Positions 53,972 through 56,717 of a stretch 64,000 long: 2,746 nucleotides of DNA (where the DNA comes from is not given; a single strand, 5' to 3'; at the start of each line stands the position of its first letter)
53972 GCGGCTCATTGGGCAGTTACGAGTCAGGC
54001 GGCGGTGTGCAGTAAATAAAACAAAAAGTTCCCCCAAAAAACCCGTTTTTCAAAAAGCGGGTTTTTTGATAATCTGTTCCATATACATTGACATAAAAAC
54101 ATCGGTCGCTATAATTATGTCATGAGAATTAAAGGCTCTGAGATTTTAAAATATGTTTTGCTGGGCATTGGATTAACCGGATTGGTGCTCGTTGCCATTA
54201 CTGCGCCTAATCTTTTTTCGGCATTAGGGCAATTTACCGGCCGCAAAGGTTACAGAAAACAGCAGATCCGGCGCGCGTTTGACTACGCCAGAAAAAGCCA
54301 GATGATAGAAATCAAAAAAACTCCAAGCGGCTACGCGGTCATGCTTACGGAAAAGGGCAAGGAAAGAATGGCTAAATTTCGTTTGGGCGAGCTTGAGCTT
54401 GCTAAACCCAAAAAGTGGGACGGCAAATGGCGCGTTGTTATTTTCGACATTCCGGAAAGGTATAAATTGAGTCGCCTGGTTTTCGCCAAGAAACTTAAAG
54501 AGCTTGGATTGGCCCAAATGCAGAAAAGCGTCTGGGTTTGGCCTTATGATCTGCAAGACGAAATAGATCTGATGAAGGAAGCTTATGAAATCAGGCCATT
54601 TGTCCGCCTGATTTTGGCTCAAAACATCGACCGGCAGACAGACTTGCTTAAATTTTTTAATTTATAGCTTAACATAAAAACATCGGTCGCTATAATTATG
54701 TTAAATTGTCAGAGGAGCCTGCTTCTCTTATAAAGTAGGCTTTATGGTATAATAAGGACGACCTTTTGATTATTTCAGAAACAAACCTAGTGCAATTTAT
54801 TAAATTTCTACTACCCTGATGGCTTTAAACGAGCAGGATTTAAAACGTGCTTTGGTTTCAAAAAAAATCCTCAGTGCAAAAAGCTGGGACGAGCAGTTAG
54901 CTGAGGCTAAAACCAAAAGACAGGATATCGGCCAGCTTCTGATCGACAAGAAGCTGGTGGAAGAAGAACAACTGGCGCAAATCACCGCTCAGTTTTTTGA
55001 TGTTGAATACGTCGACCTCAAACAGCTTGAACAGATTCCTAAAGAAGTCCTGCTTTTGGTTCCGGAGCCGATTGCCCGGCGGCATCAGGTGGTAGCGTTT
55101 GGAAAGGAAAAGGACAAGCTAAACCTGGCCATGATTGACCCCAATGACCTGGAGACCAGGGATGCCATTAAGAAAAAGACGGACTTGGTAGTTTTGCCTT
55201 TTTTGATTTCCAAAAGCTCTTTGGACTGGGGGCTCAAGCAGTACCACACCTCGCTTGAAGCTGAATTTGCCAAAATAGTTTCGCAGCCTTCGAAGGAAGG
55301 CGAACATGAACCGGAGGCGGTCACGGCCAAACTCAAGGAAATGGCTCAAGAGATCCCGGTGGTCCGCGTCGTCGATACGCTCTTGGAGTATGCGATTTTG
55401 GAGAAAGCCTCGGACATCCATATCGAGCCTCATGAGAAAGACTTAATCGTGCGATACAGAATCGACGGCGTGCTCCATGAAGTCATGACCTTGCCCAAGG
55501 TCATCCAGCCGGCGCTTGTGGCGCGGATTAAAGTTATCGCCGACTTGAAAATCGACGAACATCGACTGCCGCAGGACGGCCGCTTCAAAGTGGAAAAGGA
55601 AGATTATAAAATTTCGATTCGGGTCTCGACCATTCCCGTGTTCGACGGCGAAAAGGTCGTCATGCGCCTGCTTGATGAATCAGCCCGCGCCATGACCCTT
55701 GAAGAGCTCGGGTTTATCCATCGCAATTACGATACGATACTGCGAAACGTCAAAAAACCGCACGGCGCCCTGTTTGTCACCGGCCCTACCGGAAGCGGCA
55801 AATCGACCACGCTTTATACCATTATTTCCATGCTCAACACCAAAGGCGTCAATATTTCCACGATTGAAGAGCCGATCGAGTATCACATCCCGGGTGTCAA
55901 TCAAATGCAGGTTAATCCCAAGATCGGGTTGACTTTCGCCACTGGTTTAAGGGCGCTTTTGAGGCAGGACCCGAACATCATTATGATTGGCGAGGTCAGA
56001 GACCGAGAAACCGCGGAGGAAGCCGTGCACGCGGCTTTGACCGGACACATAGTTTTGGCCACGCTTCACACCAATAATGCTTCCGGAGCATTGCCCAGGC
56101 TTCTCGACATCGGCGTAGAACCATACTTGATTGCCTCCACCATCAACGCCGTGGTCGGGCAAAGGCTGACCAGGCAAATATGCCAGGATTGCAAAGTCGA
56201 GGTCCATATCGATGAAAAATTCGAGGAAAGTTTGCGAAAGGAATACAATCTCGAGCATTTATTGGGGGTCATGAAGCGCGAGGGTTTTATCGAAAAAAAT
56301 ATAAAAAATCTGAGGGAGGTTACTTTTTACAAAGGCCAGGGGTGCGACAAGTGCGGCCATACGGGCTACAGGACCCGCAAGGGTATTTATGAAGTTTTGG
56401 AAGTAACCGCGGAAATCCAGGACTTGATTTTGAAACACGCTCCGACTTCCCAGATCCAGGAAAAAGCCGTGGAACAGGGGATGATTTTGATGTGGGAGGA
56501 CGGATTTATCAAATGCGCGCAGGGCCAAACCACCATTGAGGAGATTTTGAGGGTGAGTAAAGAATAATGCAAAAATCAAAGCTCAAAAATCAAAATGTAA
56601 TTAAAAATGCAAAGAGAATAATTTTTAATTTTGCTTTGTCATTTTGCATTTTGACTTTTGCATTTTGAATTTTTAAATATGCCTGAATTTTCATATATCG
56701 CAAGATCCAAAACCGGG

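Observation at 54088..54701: Membrane-anchored PaaX-like regulator flanked by two identical promoter/operator modules, the second driving the pilus operon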

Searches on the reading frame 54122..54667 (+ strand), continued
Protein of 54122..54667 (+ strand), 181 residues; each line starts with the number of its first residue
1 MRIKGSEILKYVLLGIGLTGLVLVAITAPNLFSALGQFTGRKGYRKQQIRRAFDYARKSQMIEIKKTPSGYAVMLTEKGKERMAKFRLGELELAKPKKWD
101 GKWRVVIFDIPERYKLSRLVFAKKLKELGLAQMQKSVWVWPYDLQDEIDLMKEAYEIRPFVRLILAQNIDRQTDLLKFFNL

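Call 35: search_protein_families(library=pfam, alignment_id=A3, max_evalue=0.00001)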
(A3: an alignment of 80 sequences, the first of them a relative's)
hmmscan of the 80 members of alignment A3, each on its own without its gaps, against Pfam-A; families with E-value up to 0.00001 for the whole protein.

A. member 1, L010:4860-5945:- (361 aa): 1 family
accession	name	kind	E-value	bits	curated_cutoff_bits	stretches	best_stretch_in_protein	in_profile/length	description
PF00149.33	Metallophos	-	1.4e-07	32.5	21.5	1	76-260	4-189/191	Calcineurin-like phosphoesterase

B. families by the number of members that match (of 80 scanned): 108 families (the first 25 are shown)
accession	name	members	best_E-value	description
PF00579.31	tRNA-synt_1b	3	2.7e-77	tRNA synthetases class I (W and Y)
PF13401.12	AAA_22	3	3.4e-07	AAA domain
PF01728.25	FtsJ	2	8.3e-52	FtsJ-like methyltransferase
PF00557.29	Peptidase_M24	2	1.8e-51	Metallopeptidase family M24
PF05970.20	PIF1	2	5e-40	PIF1-like helicase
PF04020.18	Phage_holin_4_2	2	3.2e-34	Mycobacterial 4 TMS phage holin, superfamily IV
PF00723.27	Glyco_hydro_15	2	5.4e-30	Glycosyl hydrolases family 15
PF13847.12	Methyltransf_31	2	8.1e-18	Methyltransferase domain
PF14493.12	HTH_40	2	1.6e-17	Helix-turn-helix domain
PF13604.12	AAA_30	2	7.1e-15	AAA domain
PF13245.12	AAA_19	2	1.2e-14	AAA domain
PF00561.26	Abhydrolase_1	2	7e-13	alpha/beta hydrolase fold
PF22422.2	MGH1-like_GH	2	2.2e-12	Mannosylglycerate hydrolase MGH1-like glycoside hydrolase domain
PF01209.24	Ubie_methyltran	2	1.7e-09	ubiE/COQ5 methyltransferase family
PF21530.3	Pif1_2B_dom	2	2.7e-08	DNA helicase Pif1, 2B domain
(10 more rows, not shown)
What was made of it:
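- Genomic contexts are diverse housekeeping genes (call 35).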

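Call 38: fold_search(model_id=the predicted structure, library=pdb)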
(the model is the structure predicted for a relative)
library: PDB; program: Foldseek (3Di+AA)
matches with E <= 10: 1375; with E <= 0.001: 2
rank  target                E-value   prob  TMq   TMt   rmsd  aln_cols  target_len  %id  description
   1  8a39_AP1              4.3e-07  1.00  0.46  0.32   6.9       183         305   17  Crystal Structure of PaaX from Escherichia coli W (released 2023-07-05)
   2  3kfw                  1.8e-04  1.00  0.39  0.33   7.3       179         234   18  Uncharacterized protein Rv0674 from Mycobacterium tuberculosis (released 2009-12-01)
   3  6fai_l                6.0e-03  0.99  0.36  0.24  12.1       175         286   16  Structure of a eukaryotic cytoplasmic pre-40S ribosomal subunit (released 2018-02-28)
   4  3l09_B                7.7e-03  0.93  0.33  0.27   8.6       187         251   11  Crystal structure of Putative transcriptional regulator (JANN_22DEC04_CONTIG27_REVISED_GENE3569) from Jannaschia sp. C (released 2010-01-12)
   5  6fdm_C                9.2e-03  0.96  0.33  0.23  13.1       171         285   14  Human Rio2 kinase structure (released 2019-01-30)
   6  7l1i                  1.2e-02  1.00  0.35  0.37   2.6        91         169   12  Crystal structure of the MarR family transcriptional regulator from Acineotobacter baumannii bound to Indole 3 acetic ac (released 2022-02-09)
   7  3l09_D                1.2e-02  0.92  0.35  0.28   8.5       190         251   12  Crystal structure of Putative transcriptional regulator (JANN_22DEC04_CONTIG27_REVISED_GENE3569) from Jannaschia sp. C (released 2010-01-12)
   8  8ia4_A                1.2e-02  1.00  0.30  0.52   4.0        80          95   22  Crystal structure of Cas2 in complex with AcrVA5-peptide (released 2023-03-22)
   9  5zyf_E                1.2e-02  1.00  0.29  0.58   3.9        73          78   16  Crystal structure of Streptococcus pyogenes type II-A Cas2 (released 2018-08-15)
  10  9gc3_A                1.2e-02  0.99  0.30  0.11  11.2        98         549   14  yeast TFIIIC TauB subcomplex bound to a tRNA gene (released 2024-11-27)
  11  6jhz_A                1.4e-02  1.00  0.29  0.50   4.3        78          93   23  Crystal structure of cas2 (released 2020-03-25)
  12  5aim_B                1.4e-02  1.00  0.30  0.51   9.4        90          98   14  Crystal structure of T138 central eWH domain (released 2015-06-24)
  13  2co5_B                1.6e-02  0.99  0.32  0.54   5.4        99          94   17  F93 FROM STIV, a winged-helix DNA-binding protein (released 2006-05-31)
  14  3exc                  1.7e-02  1.00  0.29  0.58   3.9        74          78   22  Structure of the RNA'se SSO8090 from Sulfolobus solfataricus (released 2008-11-11)
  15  3l09_A                1.8e-02  0.89  0.34  0.28   8.6       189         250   13  Crystal structure of Putative transcriptional regulator (JANN_22DEC04_CONTIG27_REVISED_GENE3569) from Jannaschia sp. C (released 2010-01-12)
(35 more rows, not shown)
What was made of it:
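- On PaaX family (Pfam PaaX / PaaX_M / PaaX_C; NCBIfam TIGR02277): The Foldseek top hit is 8a39 (call 38).
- On REP/RAYT (REPtron): The fold matches PaaX, Cas2 and wHTH structures (call 38).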

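Call 43: search_solved_structures(query=A2, max_evalue=1, show_alignments=4)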
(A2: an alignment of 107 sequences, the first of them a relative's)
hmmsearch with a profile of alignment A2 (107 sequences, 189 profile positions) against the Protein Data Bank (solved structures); distinct sequences matched with E-value up to 1: 17.
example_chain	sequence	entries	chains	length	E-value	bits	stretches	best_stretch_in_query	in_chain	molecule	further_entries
8sda_A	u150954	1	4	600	0.0024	20.7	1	17-106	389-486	Potassium voltage-gated channel subfamily B member 1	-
8sd3_A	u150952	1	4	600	0.0053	19.6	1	17-106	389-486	Potassium voltage-gated channel subfamily B member 1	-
3exc_X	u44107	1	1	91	0.014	18.2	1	112-147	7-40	Uncharacterized protein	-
9o10_B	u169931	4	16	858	0.029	17.2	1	17-77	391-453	Potassium voltage-gated channel subfamily B member 1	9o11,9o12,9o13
13ct_A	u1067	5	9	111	0.065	16.1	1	9-89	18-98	Transcriptional regulator, ArsR family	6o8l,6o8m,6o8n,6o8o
6o8k_A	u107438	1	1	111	0.067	16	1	9-89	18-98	Transcriptional regulator, ArsR family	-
4rs8_A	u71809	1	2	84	0.08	15.8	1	43-91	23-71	AspA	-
4zdx_A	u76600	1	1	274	0.1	15.4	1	21-77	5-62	Beta-lactamase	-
6t1h_A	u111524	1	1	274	0.13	15.1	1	21-77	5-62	Beta-lactamase OXA-66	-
5k1y_C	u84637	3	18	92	0.14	15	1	43-90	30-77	AspA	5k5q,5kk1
5k5o_A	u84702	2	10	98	0.15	14.9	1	43-91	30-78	AspA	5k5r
2qvo_A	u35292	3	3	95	0.17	14.7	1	51-94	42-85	Uncharacterized protein AF_1382 | Protein AF_1382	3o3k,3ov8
4xrf_A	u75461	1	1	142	0.17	14.7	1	44-92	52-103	Transcriptional regulator, MarR family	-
6j09_A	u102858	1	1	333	0.27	14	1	53-110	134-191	Outer membrane protein assembly factor BamA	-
3nqo_A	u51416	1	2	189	0.5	13.2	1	32-91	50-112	MarR-family transcriptional regulator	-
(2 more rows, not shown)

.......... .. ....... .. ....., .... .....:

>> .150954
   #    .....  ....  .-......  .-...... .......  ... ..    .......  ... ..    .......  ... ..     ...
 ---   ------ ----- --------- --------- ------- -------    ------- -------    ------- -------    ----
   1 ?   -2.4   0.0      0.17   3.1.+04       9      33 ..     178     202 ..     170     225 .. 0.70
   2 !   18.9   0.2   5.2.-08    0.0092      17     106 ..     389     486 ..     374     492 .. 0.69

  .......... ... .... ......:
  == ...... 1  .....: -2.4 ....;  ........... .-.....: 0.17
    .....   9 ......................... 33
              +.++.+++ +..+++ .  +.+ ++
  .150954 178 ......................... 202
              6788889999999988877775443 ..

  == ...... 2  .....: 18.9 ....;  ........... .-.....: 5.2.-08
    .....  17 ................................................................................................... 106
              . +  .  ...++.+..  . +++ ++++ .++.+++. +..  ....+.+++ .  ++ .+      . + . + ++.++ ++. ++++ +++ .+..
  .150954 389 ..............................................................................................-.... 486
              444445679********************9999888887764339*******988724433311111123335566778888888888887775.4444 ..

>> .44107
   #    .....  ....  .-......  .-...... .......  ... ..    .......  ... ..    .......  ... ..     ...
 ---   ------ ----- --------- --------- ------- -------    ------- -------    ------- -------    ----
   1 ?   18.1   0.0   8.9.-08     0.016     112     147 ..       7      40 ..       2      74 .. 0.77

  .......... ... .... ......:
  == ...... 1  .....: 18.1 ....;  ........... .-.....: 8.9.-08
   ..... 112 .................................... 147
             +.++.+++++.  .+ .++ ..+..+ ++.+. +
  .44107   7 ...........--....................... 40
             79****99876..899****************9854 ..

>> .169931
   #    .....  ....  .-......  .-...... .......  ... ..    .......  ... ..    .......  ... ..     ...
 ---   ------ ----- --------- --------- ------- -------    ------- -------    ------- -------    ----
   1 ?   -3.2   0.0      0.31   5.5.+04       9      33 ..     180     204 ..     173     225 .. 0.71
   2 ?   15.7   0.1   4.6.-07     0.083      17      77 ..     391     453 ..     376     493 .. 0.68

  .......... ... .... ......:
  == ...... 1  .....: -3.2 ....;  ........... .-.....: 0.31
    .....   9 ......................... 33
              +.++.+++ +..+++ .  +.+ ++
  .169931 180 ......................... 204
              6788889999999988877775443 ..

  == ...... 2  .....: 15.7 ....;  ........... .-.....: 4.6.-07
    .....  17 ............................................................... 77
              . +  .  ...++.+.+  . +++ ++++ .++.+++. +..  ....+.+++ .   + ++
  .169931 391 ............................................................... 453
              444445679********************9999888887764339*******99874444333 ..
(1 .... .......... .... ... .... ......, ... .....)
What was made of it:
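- On Cas2: It aligns with the YDV Asp of Cas2 SSO8090 (call 43).
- Closest known: Cas2. Same: The motif pattern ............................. aligns with Cas2 SSO8090 (call 43).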

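Call 58: search_protein_representatives(alignment_id=A2)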
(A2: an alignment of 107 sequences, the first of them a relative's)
Query: 107 sequences, 189 profile positions. Proteins with E-value up to 0.001 (for the whole library): 6392; up to 1e-10: 3910; up to 1e-30: 1342. The best 150 are listed.
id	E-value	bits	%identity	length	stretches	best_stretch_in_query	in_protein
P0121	7.8e-64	231.1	-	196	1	5-188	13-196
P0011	4.1e-63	228.8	-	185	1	9-188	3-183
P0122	2.3e-62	226.3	-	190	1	7-188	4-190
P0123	3.6e-61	222.4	-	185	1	5-187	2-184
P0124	5.0e-61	222.0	-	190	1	10-188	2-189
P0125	7.8e-60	218.1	-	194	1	1-187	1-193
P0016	8.4e-60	218.0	-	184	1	6-186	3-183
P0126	1.8e-59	216.9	-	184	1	10-188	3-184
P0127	3.8e-59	215.8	-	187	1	6-188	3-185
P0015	4.4e-59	215.6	-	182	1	10-188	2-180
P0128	5.4e-59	215.3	-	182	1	8-188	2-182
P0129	1.0e-58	214.4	-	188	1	9-188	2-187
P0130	5.3e-58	212.1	-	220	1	10-187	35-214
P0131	1.1e-57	211.1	-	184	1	11-188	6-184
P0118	2.1e-57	210.1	-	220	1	10-188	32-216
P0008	3.2e-54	199.8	-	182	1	9-188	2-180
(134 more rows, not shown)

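Call 63: search_protein_families(library=padloc, proteins=[window:54122-54667:+], max_evalue=0.1)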
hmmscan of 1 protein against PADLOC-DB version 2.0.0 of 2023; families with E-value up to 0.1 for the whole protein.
window:54122-54667:+ (181 aa): 9 families
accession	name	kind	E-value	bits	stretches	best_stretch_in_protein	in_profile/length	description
PDLC01251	Cas2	-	5.1e-05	21.5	1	103-140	2-36/84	"CAS-I,CAS-II,CAS-III,CAS-IV,CAS-V,CAS-VI; acquisition_2"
PDLC00935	Cas2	-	0.00033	19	1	103-140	2-40/96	CRISPR-associated endonuclease Cas2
PDLC02070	Cas2_II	-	0.00036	18.9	1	106-151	5-47/89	-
PDLC01525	Cas2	-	0.00044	18.9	1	105-156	4-53/90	"CAS-I,CAS-II,CAS-III,CAS-IV,CAS-V,CAS-VI; acquisition_2"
PDLC03875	LmuC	-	0.0012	16.9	1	44-86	65-107/149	-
PDLC01748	Cas2_IIIa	-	0.0027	16.2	1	105-138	4-34/88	-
PDLC02075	Cas2a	-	0.0037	15.6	1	105-150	4-47/85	-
PDLC02068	Cas2_II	-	0.014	13.1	1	102-146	22-69/137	-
PDLC03871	LmuC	-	0.022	12.8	1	38-86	64-112/156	-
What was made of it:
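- On Cas2: The best PADLOC Cas2 model gives 5e-5 (call 63).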

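Call 64: search_protein_families(library=phrogs, proteins=[window:54122-54667:+], max_evalue=0.1)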
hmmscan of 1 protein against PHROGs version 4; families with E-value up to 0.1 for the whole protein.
window:54122-54667:+ (181 aa): 1 family
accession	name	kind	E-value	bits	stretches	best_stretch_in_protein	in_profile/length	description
phrog_436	-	unknown function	0.092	13.1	0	46-100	53-107/125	-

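Call 65: find_related_loci(query=A2, collection=viral_contigs, flank=3000)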
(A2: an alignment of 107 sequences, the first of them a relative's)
Query A2 (181 aa) in viral_contigs; peptide patterns used: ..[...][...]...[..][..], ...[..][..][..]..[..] (x = any residue, [..] = any of these).
21 stretches matched a pattern, but none encodes a relative of the query by tblastn (E <= 1e-3).
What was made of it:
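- No homologues were found on viral contigs (call 65).
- Tried and rejected: No relatives were found on viral contigs (calls 63-65).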

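Call 76: find_encoding_contigs(protein=P0002, flank=3000, max_places=2)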
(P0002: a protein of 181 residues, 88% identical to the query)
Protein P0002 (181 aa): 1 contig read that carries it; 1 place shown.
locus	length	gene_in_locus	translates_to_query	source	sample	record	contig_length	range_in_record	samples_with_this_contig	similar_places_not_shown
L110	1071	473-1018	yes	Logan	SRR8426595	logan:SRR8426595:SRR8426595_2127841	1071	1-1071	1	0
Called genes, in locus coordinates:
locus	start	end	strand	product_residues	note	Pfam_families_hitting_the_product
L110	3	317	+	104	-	?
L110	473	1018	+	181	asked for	PF20803:PaaX_M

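Call 77: find_encoding_contigs(protein=P0008, flank=3000, max_places=2)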
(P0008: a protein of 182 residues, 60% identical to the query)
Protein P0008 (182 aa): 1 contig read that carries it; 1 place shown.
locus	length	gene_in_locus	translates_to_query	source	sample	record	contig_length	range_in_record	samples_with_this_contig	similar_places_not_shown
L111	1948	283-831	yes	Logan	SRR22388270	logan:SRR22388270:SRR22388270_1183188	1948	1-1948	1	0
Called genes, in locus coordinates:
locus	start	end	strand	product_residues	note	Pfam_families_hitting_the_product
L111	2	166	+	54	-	?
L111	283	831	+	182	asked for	PF20803:PaaX_M, PF09827:CRISPR_Cas2 (weak)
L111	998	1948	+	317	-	?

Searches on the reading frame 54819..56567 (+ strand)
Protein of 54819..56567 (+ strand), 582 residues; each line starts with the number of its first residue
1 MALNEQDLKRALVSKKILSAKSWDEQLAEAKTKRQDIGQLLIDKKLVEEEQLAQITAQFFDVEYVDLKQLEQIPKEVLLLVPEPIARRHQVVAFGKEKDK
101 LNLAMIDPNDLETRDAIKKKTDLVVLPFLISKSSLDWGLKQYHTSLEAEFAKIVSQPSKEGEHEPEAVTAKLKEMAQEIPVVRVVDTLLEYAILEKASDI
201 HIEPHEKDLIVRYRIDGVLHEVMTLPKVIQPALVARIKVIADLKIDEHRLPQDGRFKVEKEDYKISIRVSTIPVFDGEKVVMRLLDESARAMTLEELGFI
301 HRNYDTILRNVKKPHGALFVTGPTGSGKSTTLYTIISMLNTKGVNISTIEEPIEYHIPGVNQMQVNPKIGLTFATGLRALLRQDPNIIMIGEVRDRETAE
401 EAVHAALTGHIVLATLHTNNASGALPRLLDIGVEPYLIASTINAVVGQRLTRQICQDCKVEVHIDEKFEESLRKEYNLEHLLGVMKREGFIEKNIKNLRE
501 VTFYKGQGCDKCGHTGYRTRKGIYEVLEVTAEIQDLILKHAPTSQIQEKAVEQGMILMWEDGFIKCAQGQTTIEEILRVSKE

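Call 4: search_protein_families(library=pfam, proteins=[window:54819-56567:+], max_evalue=0.1)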
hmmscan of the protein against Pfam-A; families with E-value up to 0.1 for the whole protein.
window:54819-56567:+ (582 aa): 18 families
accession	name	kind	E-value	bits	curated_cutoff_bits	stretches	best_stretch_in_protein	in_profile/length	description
PF00437.27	T2SSE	-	2.1e-125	418.7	24.9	1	176-578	3-370/370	Type II/IV secretion system protein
PF05157.20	MshEN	-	4.8e-14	52.5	23.1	1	60-142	1-83/90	MshEN domain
PF03266.21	NTPase_1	-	0.00027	21.3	23.9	1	318-347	2-31/168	NTPase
PF25199.1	nSTAND_NTPase5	-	0.00033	20.9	34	1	308-355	34-82/145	Novel STAND NTPase 5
PF13191.12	AAA_16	-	0.00048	21.1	32.6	1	308-356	16-63/167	AAA ATPase domain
PF13555.12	AAA_29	-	0.0018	18.4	27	1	314-339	21-46/61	P-loop containing region of AAA domain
PF13401.12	AAA_22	-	0.0047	17.7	27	1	314-345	4-33/130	AAA domain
PF20720.3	nSTAND3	-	0.0063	16.7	27.2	1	303-351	6-56/155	Novel STAND NTPase 3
PF01580.24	FtsK_SpoIIIE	-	0.01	15.7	24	1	310-337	35-61/221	FtsK/SpoIIIE family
PF24883.2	NPHP3_N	-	0.012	16.3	24.8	1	304-346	12-53/164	Nephrocystin 3, N-terminal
PF00005.33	ABC_tran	-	0.015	16.4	25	1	317-354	13-50/137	ABC transporter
PF13173.12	AAA_14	-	0.026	15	27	1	317-406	4-84/129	AAA domain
PF13245.12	AAA_19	-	0.054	14.1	25.1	0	314-343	10-39/134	AAA domain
PF12775.13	AAA_7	-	0.059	13.3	25.8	0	304-349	22-67/181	P-loop containing dynein motor region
PF03205.20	MobB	-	0.077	13.3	26.6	0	318-350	2-34/133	Molybdopterin guanine dinucleotide synthesis protein B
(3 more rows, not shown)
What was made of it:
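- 54819..56567 (+): pilB-type ATPase, the first gene of the type IV pilus cluster. It is followed by pilC, pseudopilins, pilM and pilN up to about 62 kb. T2SSE 2e-125 and MshEN (call 4).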
